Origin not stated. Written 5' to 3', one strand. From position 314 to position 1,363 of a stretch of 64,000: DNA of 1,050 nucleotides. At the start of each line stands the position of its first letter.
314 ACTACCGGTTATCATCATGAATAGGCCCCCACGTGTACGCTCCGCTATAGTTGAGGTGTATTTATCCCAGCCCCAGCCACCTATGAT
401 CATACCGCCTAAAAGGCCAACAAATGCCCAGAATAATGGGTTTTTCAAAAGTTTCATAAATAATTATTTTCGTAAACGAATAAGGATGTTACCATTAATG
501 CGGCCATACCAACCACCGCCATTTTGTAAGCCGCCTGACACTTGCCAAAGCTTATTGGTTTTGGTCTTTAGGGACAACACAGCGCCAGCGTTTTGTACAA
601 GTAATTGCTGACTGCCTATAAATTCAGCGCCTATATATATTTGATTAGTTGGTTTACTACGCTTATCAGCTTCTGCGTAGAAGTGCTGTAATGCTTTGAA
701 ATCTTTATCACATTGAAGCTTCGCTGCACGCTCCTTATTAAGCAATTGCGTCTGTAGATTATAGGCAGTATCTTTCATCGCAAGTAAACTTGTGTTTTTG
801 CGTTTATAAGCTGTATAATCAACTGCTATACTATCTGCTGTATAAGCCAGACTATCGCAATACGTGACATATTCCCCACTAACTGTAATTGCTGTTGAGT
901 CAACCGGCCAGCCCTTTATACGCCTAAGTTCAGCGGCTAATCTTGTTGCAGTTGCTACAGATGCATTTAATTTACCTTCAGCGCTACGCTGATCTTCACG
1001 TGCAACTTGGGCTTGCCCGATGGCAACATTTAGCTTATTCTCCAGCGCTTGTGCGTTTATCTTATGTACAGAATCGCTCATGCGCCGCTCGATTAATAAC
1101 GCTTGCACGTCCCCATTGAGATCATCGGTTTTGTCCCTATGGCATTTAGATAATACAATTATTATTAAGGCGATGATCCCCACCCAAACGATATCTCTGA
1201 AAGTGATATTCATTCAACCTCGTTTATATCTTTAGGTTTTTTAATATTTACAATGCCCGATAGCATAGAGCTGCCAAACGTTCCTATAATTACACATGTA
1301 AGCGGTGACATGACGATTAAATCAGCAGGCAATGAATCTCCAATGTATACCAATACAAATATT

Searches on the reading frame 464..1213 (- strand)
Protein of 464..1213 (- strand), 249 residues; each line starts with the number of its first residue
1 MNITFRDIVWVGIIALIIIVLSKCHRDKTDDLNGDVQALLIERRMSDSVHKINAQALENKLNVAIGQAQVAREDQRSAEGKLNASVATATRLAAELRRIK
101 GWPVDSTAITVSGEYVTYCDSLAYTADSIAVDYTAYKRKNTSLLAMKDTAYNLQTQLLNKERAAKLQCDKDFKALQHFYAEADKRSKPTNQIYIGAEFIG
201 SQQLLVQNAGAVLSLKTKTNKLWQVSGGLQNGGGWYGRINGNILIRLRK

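Call 65: find_encoding_contigs(protein=window:464-1213:-, flank=10000, max_places=2)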
Protein window:464-1213:- (249 aa): no gene with exactly this product is on record in the collection.
